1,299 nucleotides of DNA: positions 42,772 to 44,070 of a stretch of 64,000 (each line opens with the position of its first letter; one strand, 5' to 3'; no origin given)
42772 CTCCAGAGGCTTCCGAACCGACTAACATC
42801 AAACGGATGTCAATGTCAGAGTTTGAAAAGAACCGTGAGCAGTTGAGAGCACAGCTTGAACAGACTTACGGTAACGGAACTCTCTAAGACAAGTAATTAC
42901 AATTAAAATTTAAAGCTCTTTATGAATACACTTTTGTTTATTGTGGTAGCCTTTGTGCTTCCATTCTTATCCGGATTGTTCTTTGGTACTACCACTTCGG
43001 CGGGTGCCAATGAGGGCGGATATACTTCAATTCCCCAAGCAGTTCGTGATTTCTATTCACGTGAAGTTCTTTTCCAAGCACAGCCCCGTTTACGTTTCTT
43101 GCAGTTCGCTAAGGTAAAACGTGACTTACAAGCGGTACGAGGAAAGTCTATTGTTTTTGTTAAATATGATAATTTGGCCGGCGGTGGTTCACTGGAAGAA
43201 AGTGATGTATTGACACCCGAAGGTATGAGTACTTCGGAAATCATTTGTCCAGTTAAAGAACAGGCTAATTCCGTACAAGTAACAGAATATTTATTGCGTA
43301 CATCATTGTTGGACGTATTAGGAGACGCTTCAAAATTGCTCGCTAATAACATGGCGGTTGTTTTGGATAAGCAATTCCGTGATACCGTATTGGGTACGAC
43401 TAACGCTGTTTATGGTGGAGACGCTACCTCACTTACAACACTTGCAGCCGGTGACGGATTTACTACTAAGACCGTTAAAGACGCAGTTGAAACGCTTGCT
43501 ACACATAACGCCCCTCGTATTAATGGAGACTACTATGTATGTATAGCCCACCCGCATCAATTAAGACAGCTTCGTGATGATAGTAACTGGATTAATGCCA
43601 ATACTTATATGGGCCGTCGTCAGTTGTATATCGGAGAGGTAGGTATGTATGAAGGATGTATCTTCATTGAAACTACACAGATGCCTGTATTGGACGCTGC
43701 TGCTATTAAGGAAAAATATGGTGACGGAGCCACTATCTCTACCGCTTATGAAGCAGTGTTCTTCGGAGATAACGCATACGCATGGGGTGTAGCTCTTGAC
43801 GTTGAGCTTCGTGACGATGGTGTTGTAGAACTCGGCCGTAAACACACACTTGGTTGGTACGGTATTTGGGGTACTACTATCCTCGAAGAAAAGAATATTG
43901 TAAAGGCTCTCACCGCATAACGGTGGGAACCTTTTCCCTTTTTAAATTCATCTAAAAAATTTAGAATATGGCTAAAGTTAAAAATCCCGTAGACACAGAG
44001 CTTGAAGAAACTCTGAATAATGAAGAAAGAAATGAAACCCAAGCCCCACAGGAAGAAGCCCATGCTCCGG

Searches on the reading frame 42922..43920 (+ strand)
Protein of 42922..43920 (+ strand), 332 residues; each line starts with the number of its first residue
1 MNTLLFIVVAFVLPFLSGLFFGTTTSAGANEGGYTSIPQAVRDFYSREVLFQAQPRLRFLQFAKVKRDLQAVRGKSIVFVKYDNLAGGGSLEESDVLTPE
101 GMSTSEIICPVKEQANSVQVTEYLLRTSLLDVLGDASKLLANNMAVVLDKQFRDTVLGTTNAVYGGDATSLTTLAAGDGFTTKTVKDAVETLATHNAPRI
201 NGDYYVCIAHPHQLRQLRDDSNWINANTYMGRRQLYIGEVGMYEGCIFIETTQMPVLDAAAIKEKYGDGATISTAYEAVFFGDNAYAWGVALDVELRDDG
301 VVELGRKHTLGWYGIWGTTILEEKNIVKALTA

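Call 14: search_protein_families(library=phrogs, proteins=[window:42922-43920:+])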
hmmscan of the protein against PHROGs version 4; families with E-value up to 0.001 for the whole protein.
window:42922-43920:+ (332 aa): 4 families
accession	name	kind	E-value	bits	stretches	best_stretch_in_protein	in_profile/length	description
phrog_1357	-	head and packaging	2.4e-54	185.7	1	29-331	21-344/356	major head protein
phrog_334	-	head and packaging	6.5e-11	42.9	1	162-268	171-295/381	major head protein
phrog_544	-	head and packaging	7.9e-11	42.9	1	49-276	21-224/282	major head protein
phrog_267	-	head and packaging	6.9e-05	23.1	1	45-296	45-291/410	major head protein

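Call 25: search_dna_similar(query=window:42922-43920:+, collection=phages, mode=protein, max_rows=30)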
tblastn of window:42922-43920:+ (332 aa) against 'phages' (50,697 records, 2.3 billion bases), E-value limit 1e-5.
Records with a match: 97; places in all: 97; records where one place covers at least 80% of the query: 74.
Best place of each record, by identity: >=99% 1; 60-80% 1; <60% 95.
By first word of the organism name: Streptomyces 33; Vibrio 28; Bacillus 15; Bacteriophage 11; Escherichia 4; Caudoviricetes 3; Caudovirales 2; Bacteroides 1.
By host as written in the record: - 37; Streptomyces griseus ATCC 10137 10; Streptomyces scabiei RL-34 7; Streptomyces lividans JI 1326 6; Vibrio crassostreae 6; Bacillus megaterium 6; Bacillus megaterium Km 5; Streptomyces viridochromogenes DSM40736 4; and 9 more.
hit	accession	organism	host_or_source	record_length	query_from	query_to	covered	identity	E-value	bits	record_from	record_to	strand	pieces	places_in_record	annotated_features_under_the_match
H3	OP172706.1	Bacteroides phage BS162P1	Bacteroides salyersiae BSC162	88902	1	332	100%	99.1%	0e+0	678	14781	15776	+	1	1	hypothetical protein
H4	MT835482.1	Bacteriophage sp.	human fecal samples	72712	1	332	100%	79.5%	2e-177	550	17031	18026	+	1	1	record has no annotation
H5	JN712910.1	Bacillus phage BCD7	Bacillus cereus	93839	2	323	97%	39.4%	1e-67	234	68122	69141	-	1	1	hypothetical protein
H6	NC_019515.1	Bacillus phage BCD7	Bacillus cereus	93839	2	323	97%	39.4%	1e-67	234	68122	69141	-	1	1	major head protein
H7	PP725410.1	Streptomyces phage GiJojo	Streptomyces mirabilis NRRL B-2400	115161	24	331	93%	39.2%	1e-62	221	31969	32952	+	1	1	71: major capsid protein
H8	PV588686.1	Streptomyces phage pSt2308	Streptomyces turgidiscabies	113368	24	331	93%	38.9%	2e-62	219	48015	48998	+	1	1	major capsid protein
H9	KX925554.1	Streptomyces phage BRock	Streptomyces sp. 5a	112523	29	331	91%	39.5%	4e-62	219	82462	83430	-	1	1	major capsid protein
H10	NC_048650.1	Streptomyces phage BRock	Streptomyces sp. 5a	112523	29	331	91%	39.5%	4e-62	219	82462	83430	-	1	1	major head protein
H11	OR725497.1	Streptomyces phage LuckySocke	Streptomyces lividans JI 1326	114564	22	331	93%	38.6%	7e-61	215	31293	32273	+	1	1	78: major capsid protein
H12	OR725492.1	Streptomyces phage Alone3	Streptomyces lividans JI 1326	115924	22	331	93%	38.6%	7e-61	215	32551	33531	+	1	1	80: major capsid protein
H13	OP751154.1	Streptomyces phage Stella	Streptomyces viridochromogenes DSM40736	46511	33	332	90%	29.5%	2e-21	100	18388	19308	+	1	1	37: major capsid protein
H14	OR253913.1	Streptomyces phage Dennebes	Streptomyces mirabilis NRRL B-2400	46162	33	332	90%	28.4%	4e-22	102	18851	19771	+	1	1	37: major capsid protein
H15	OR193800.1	Streptomyces phage Kumquat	Streptomyces lividans JI 1326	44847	33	332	90%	27.8%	3e-21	100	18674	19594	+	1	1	36: major capsid protein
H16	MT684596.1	Streptomyces phage Zeigle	Streptomyces viridochromogenes DSM40736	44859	33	332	90%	27.8%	3e-21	100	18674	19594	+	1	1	36: major capsid protein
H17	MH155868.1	Streptomyces phage FlowerPower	Streptomyces scabiei RL-34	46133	33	332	90%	27.8%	6e-21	99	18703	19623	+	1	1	36: major capsid protein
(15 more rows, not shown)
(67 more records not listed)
